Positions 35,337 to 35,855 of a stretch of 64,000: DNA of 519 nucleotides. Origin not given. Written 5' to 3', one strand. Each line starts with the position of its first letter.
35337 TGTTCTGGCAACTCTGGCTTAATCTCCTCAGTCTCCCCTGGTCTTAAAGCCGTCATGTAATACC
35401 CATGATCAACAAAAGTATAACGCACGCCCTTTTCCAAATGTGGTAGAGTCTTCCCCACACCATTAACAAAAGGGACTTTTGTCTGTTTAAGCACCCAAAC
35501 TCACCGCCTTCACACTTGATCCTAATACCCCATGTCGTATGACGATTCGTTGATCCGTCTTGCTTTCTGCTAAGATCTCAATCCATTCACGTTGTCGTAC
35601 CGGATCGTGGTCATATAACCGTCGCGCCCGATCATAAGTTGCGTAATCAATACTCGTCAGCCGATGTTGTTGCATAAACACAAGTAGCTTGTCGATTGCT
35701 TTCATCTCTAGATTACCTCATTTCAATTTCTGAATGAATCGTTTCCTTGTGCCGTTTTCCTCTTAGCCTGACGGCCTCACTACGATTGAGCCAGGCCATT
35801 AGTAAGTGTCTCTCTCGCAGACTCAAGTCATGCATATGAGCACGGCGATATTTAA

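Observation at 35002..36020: Four overlapping micro-genes (one highly acidic, one basic) behind a perfect palindromic operator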

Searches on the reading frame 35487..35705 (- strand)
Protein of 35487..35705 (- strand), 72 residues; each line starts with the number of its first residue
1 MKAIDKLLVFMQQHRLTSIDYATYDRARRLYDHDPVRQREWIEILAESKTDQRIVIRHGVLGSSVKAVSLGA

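Call 4: search_protein_families(library=pfam, proteins=[window:35487-35705:-], max_evalue=1)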
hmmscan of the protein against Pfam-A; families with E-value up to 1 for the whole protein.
window:35487-35705:- (72 aa): 0 families

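Call 8: search_protein_families(library=phrogs, proteins=[window:35487-35705:-], max_evalue=1)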
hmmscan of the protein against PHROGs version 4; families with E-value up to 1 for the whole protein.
window:35487-35705:- (72 aa): 0 families

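Call 9: search_protein_families(library=ncbifam, proteins=[window:35487-35705:-], max_evalue=1)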
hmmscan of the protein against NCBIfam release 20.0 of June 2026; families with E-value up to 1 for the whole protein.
window:35487-35705:- (72 aa): 0 families

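Call 10: search_protein_families(library=padloc, proteins=[window:35487-35705:-], max_evalue=1)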
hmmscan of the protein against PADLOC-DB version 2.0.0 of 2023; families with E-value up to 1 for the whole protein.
window:35487-35705:- (72 aa): 0 families

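Call 41: search_solved_structures(query=window:35487-35705:-, max_evalue=10)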
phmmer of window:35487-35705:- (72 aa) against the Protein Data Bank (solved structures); distinct sequences matched with E-value up to 10: 1.
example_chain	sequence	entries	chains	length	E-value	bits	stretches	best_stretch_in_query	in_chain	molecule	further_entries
1fpt_H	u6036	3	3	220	1.1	12.9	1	7-34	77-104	IGG2A-KAPPA C3 FAB (HEAVY CHAIN) | C3 antibody, heavy chain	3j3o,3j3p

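Call 61: search_protein_representatives(protein=window:35487-35705:-)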
Query: 72 residues. Proteins with E-value up to 0.001 (for the whole library): 11; up to 1e-10: 4; up to 1e-30: 2. The best 11 are listed.
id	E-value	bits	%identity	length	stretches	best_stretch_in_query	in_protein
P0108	1.7e-42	157.3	36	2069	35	6-36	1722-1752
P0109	5.2e-39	146.3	97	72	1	1-72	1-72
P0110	9.9e-22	91.8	61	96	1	1-69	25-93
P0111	7.6e-17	76.4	91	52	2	1-37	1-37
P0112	4.9e-09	51.8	42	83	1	3-64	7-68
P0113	8.1e-08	48.0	36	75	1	3-63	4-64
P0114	2.7e-07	46.3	29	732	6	19-71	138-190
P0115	2.1e-05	40.4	38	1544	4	22-48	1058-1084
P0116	1.1e-04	38.1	46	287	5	23-51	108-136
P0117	2.0e-04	37.3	81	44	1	1-26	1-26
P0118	3.3e-04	36.6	36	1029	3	21-45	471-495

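Call 64: search_dna_similar(query=P0113, collection=plasmids, mode=protein, max_evalue=0.001, rows=spread, max_rows=25)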
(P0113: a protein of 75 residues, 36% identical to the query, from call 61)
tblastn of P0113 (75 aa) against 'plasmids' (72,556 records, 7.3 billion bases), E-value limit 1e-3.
Records with a match: 39; places in all: 39; records where one place covers at least 80% of the query: 27.
Best place of each record, by identity: 95-99% 1; <60% 38.
By first word of the organism name: Lacticaseibacillus 39.
By predicted mobility (MOB-suite, as given by PLSDB): conjugative 22; mobilizable 15; non-mobilizable 2.
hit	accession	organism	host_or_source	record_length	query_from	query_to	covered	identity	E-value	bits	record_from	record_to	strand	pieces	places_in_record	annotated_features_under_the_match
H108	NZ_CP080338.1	Lacticaseibacillus paracasei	pure culture,Sweet Potato Sour Liquid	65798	1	75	100%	97.3%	3e-42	151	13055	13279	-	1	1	hypothetical protein (x2)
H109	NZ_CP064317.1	Lacticaseibacillus paracasei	single cell,kimchi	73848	4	62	79%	47.5%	4e-12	66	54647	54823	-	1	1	hypothetical protein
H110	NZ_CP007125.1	Lacticaseibacillus paracasei N1115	traditional homemade dairy product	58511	4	56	71%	52.8%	9e-12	65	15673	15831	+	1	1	hypothetical protein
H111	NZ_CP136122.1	Lacticaseibacillus paracasei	human,blood culture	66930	4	56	71%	50.9%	1e-10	62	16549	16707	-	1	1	hypothetical protein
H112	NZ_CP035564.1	Lacticaseibacillus paracasei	cell culture,food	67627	5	72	91%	38.2%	2e-8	56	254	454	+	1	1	hypothetical protein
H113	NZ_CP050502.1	Lacticaseibacillus paracasei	Single cell,Animal feed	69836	5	72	91%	38.2%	7e-8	54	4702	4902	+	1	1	hypothetical protein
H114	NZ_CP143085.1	Lacticaseibacillus paracasei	-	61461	5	72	91%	38.2%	8e-8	54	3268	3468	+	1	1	hypothetical protein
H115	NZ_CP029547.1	Lacticaseibacillus paracasei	bacterial culture,cheese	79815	5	72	91%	38.2%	8e-8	54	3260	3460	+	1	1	hypothetical protein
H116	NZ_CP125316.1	Lacticaseibacillus rhamnosus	Homo sapiens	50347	5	72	91%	38.2%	1e-7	54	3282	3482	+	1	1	hypothetical protein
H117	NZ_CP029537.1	Lacticaseibacillus paracasei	cell culture,cream products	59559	5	72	91%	38.2%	1e-7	53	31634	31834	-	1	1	hypothetical protein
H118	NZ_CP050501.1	Lacticaseibacillus paracasei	Single cell,Animal feed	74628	5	72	91%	38.2%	1e-7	53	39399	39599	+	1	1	hypothetical protein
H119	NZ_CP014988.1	Lacticaseibacillus paracasei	Plate culture,beef from cattle ...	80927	5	72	91%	36.8%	2e-7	53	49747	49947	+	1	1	hypothetical protein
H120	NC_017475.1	Lacticaseibacillus paracasei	traditional dairy products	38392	5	72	91%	36.8%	2e-6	50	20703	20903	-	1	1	hypothetical protein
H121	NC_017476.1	Lacticaseibacillus paracasei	homemade koumiss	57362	5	72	91%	36.8%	2e-6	50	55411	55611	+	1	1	hypothetical protein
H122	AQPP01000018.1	Lacticaseibacillus paracasei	Actimel product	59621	5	72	91%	36.8%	2e-6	50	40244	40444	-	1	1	none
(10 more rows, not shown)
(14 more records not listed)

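Call 65: search_dna_similar(query=P0112, collection=plasmids, mode=protein, max_evalue=0.001, rows=spread, max_rows=25)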
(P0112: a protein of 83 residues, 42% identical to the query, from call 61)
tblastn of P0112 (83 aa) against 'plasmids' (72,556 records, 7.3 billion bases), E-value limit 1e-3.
Records with a match: 39; places in all: 39; records where one place covers at least 80% of the query: 1.
Best place of each record, by identity: <60% 39.
By first word of the organism name: Lacticaseibacillus 39.
By predicted mobility (MOB-suite, as given by PLSDB): conjugative 22; mobilizable 15; non-mobilizable 2.
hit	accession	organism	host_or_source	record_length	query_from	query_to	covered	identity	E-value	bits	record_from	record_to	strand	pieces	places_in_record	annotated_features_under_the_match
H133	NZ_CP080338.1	Lacticaseibacillus paracasei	pure culture,Sweet Potato Sour Liquid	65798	4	75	87%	40.3%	9e-11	62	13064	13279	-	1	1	hypothetical protein (x2)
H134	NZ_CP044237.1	Lacticaseibacillus paracasei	Pickle,fermented vegetable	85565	7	66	72%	46.7%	8e-11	63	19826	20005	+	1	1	hypothetical protein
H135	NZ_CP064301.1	Lacticaseibacillus paracasei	single cell,kimchi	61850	7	66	72%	46.7%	1e-10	62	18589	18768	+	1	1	none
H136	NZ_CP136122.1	Lacticaseibacillus paracasei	human,blood culture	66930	7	64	70%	46.6%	2e-9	59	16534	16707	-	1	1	hypothetical protein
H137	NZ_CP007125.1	Lacticaseibacillus paracasei N1115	traditional homemade dairy product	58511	7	64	70%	46.6%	3e-9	58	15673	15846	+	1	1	hypothetical protein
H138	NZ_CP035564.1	Lacticaseibacillus paracasei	cell culture,food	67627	7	66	72%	45.0%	5e-10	61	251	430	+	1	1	hypothetical protein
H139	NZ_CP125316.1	Lacticaseibacillus rhamnosus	Homo sapiens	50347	7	67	73%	44.3%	2e-9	59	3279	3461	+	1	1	hypothetical protein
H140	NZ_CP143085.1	Lacticaseibacillus paracasei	-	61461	7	67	73%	44.3%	2e-9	59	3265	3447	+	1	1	hypothetical protein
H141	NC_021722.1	Lacticaseibacillus paracasei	-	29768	7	67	73%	44.3%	2e-9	59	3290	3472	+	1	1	hypothetical protein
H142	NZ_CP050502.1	Lacticaseibacillus paracasei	Single cell,Animal feed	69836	7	67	73%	44.3%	2e-9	59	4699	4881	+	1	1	hypothetical protein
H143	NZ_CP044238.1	Lacticaseibacillus paracasei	Pickle,fermented vegetable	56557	7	67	73%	44.3%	4e-9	58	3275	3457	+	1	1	hypothetical protein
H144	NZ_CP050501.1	Lacticaseibacillus paracasei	Single cell,Animal feed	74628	7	67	73%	44.3%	4e-9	58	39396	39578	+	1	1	hypothetical protein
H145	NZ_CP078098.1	Lacticaseibacillus paracasei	mixed culture,infant feces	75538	7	72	80%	39.4%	2e-8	56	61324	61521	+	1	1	hypothetical protein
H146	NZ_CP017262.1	Lacticaseibacillus paracasei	cell culture,cheese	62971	7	67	73%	42.6%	4e-8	55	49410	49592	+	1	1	hypothetical protein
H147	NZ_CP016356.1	Lacticaseibacillus paracasei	cell culture,starter culture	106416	7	66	72%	43.3%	1e-8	56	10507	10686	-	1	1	hypothetical protein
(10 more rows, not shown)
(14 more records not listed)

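Call 66: get_annotated_region(hit=H108, flank=3500)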
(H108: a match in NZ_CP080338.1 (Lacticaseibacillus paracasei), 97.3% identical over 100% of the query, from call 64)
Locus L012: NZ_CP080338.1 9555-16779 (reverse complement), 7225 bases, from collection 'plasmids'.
description: Lacticaseibacillus paracasei strain L1 plasmid p2, complete sequence
organism: Lacticaseibacillus paracasei (NCBI taxid 1597)
taxonomy: Bacteria; Bacillota; Bacilli; Lactobacillales; Lactobacillaceae; Lacticaseibacillus; Lacticaseibacillus paracasei
host: -; source: pure culture,Sweet Potato Sour Liquid; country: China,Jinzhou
typing (MOB-suite, as given by PLSDB): conjugative; relaxase MOBP; mating-pair formation MPF_T
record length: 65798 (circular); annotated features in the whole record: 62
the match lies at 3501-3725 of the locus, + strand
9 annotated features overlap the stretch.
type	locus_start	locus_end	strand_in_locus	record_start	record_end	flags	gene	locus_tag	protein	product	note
CDS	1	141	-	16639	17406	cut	-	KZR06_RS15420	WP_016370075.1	AAA family ATPase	-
CDS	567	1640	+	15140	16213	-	-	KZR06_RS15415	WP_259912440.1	replication initiator protein A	-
CDS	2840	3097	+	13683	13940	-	-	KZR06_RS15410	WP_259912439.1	hypothetical protein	-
CDS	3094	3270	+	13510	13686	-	-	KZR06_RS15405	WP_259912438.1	hypothetical protein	-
CDS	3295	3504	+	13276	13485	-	-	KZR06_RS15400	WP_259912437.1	hypothetical protein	-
CDS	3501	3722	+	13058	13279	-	-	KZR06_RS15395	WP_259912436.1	hypothetical protein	-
CDS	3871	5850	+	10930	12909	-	-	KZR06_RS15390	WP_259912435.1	SpaA isopeptide-forming pilin-related protein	-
CDS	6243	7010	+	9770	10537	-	-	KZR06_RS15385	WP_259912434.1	hypothetical protein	-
CDS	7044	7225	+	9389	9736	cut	-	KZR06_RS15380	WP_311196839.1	HU family DNA-binding protein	GO:0030261 - chromosome condensation [Evidence IEA]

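Call 67: get_annotated_region(hit=H110, flank=3500)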
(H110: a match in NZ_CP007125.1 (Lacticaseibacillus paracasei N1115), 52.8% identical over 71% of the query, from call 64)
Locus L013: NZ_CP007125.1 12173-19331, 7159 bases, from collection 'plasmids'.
description: Lacticaseibacillus paracasei N1115 plasmid unnamed_3, complete sequence
organism: Lacticaseibacillus paracasei N1115 (NCBI taxid 1446494)
taxonomy: Bacteria; Bacillota; Bacilli; Lactobacillales; Lactobacillaceae; Lacticaseibacillus; Lacticaseibacillus paracasei; Lacticaseibacillus paracasei N1115
host: -; source: traditional homemade dairy product; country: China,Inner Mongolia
typing (MOB-suite, as given by PLSDB): conjugative; replicon rep_cluster_833; relaxase MOBP,MOBP; mating-pair formation MPF_T
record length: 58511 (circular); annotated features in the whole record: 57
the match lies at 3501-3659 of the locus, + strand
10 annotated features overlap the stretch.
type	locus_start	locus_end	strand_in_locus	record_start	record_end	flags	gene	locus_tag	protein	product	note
CDS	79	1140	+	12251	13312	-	-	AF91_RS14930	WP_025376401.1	replication initiator protein A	-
CDS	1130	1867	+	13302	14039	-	-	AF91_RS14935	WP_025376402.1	hypothetical protein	-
CDS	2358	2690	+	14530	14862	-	-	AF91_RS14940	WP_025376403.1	hypothetical protein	-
CDS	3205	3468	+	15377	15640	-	-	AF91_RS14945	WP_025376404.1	hypothetical protein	-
CDS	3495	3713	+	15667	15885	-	-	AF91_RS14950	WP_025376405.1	hypothetical protein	-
CDS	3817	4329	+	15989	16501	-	-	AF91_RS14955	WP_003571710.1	VaFE repeat-containing surface-anchored protein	-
CDS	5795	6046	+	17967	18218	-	-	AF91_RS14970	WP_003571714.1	hypothetical protein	-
CDS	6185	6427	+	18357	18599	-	-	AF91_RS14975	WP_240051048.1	HU family DNA-binding protein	GO:0030261 - chromosome condensation [Evidence IEA]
CDS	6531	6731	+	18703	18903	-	-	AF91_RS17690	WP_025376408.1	hypothetical protein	-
CDS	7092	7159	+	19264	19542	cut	-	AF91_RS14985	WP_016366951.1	hypothetical protein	-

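Call 68: get_annotated_region(hit=H111, flank=3500)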
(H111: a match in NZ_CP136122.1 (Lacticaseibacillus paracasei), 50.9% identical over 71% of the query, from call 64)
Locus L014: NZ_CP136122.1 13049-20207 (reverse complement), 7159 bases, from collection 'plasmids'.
description: Lacticaseibacillus paracasei strain LMG 19719 plasmid unnamed1, complete sequence
organism: Lacticaseibacillus paracasei (NCBI taxid 1597)
taxonomy: Bacteria; Bacillota; Bacilli; Lactobacillales; Lactobacillaceae; Lacticaseibacillus; Lacticaseibacillus paracasei
host: -; source: human,blood culture; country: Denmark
typing (MOB-suite, as given by PLSDB): mobilizable; relaxase MOBP
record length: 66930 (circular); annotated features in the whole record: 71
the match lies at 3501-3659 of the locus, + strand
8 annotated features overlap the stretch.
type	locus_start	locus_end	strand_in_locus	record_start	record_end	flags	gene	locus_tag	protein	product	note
CDS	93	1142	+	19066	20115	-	-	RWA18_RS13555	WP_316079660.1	replication initiator protein A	-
CDS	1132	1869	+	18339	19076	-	-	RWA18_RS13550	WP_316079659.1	hypothetical protein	-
CDS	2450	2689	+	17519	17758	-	-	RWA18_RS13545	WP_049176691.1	hypothetical protein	-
CDS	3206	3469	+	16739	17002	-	-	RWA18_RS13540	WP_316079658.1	hypothetical protein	-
CDS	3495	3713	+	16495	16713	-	-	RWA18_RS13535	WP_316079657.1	hypothetical protein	-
CDS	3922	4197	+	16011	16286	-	-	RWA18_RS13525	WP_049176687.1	hypothetical protein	-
CDS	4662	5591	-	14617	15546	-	-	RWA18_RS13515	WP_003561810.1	IS30-like element ISLpl1 family transposase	GO:0006313 - DNA transposition [Evidence IEA]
CDS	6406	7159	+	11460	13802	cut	-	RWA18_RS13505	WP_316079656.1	SpaA isopeptide-forming pilin-related protein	-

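Call 80: find_related_loci(query=A5, collection=genome_contigs, flank=4000)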
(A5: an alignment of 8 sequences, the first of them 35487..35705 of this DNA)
Query A5 (72 aa) in genome_contigs; peptide patterns used: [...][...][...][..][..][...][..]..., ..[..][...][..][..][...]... (x = any residue, [..] = any of these).
44 stretches matched a pattern, but none encodes a relative of the query by tblastn (E <= 1e-3).

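Call 98: search_solved_structures(query=A5, max_evalue=10)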
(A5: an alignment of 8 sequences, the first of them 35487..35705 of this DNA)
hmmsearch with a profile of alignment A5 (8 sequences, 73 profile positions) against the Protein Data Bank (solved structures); distinct sequences matched with E-value up to 10: 2.
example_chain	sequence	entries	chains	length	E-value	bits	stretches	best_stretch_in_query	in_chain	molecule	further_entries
3tfm_A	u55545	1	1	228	0.25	14.4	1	15-61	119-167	Myosin X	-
1r4g_A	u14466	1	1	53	0.65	13.1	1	28-69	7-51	RNA polymerase alpha subunit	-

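Call 100: search_protein_families(library=pfam, proteins=[L012:2840-3094:+, L013:3205-3465:+, P0112, P0113, P0110, L012:3295-3501:+, L012:3094-3267:+, L013:2358-2687:+], max_evalue=0.5)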
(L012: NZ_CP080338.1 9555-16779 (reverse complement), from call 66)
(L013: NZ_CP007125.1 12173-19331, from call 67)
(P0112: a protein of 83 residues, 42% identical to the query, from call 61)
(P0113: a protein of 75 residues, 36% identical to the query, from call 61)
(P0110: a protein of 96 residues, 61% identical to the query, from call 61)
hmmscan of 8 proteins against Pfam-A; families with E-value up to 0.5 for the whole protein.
L012:2840-3094:+ (85 aa): 0 families

L013:3205-3465:+ (87 aa): 0 families

P0112 (83 aa): 0 families

P0113 (75 aa): 0 families

P0110 (96 aa): 1 family
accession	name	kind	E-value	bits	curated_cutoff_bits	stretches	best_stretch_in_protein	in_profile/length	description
PF25481.1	Nucleoprot-TPR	-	0.15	12.5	27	1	61-90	22-51/80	Nucleoprotein TPR-like domain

L012:3295-3501:+ (69 aa): 0 families

L012:3094-3267:+ (58 aa): 0 families

L013:2358-2687:+ (110 aa): 1 family
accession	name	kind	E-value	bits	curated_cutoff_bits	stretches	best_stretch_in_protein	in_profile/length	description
PF17362.7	pXO2-34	-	1e-06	29.2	30.8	1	44-103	12-71/79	Family of unknown function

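Call 101: search_protein_families(library=phrogs, proteins=[L012:2840-3094:+, L013:3205-3465:+, P0112, P0113, P0110, L012:3295-3501:+], max_evalue=0.1)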
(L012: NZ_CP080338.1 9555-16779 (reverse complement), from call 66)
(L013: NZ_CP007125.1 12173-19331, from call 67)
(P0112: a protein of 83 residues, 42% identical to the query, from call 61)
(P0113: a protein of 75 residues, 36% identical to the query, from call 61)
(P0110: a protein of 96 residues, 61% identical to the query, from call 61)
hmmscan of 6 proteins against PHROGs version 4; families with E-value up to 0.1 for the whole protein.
L012:2840-3094:+ (85 aa): 0 families

L013:3205-3465:+ (87 aa): 0 families

P0112 (83 aa): 0 families

P0113 (75 aa): 0 families

P0110 (96 aa): 0 families

L012:3295-3501:+ (69 aa): 1 family
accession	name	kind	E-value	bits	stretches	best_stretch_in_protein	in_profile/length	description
phrog_23185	-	unknown function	0.0006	20.9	1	24-63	2-41/42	-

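Call 112: search_dna_similar(query=window:35487-35705:-, collection=plasmids, mode=protein, max_evalue=0.001, max_rows=60)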
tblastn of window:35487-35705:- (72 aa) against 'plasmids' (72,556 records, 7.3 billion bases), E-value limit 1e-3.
Records with a match: 39; places in all: 39; records where one place covers at least 80% of the query: 39.
Best place of each record, by identity: 95-99% 14; 90-95% 14; 80-90% 5; 60-80% 5; <60% 1.
By first word of the organism name: Lacticaseibacillus 39.
By predicted mobility (MOB-suite, as given by PLSDB): conjugative 22; mobilizable 15; non-mobilizable 2.
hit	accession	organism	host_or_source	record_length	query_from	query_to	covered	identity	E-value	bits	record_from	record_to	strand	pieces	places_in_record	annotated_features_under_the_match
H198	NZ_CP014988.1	Lacticaseibacillus paracasei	Plate culture,beef from cattle ...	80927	1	72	100%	97.2%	3e-40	145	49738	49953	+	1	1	hypothetical protein (x2)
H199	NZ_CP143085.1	Lacticaseibacillus paracasei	-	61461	1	72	100%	97.2%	4e-40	145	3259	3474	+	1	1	hypothetical protein (x2)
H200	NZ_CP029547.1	Lacticaseibacillus paracasei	bacterial culture,cheese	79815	1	72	100%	97.2%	4e-40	145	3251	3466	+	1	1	hypothetical protein (x2)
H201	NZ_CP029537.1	Lacticaseibacillus paracasei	cell culture,cream products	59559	1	72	100%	97.2%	1e-39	144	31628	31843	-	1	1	hypothetical protein (x2)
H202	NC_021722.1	Lacticaseibacillus paracasei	-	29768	1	72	100%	97.2%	1e-39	144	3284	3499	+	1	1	hypothetical protein (x2)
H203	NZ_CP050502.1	Lacticaseibacillus paracasei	Single cell,Animal feed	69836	1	72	100%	97.2%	1e-39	144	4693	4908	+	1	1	hypothetical protein (x2)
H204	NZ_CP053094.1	Lacticaseibacillus paracasei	whole organism,fermented milk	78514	1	72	100%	97.2%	1e-39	144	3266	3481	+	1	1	hypothetical protein (x2)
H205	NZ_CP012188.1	Lacticaseibacillus paracasei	cell culture,Koumiss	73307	1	72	100%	95.8%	2e-39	143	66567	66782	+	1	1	hypothetical protein (x2)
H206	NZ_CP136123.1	Lacticaseibacillus paracasei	human,blood culture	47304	1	72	100%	95.8%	4e-39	142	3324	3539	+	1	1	hypothetical protein (x2)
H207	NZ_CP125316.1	Lacticaseibacillus rhamnosus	Homo sapiens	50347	1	72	100%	95.8%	4e-39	142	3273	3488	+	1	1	hypothetical protein (x2)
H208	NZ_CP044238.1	Lacticaseibacillus paracasei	Pickle,fermented vegetable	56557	1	72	100%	95.8%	5e-39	142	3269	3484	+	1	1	hypothetical protein (x2)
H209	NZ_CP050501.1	Lacticaseibacillus paracasei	Single cell,Animal feed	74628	1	72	100%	95.8%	5e-39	142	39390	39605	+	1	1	hypothetical protein (x2)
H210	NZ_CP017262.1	Lacticaseibacillus paracasei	cell culture,cheese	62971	1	72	100%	95.8%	1e-38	141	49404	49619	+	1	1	hypothetical protein (x2)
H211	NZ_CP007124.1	Lacticaseibacillus paracasei N1115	traditional homemade dairy product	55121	1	72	100%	95.8%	1e-38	140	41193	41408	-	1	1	hypothetical protein (x2)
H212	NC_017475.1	Lacticaseibacillus paracasei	traditional dairy products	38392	1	72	100%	94.4%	2e-37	138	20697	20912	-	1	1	hypothetical protein (x2)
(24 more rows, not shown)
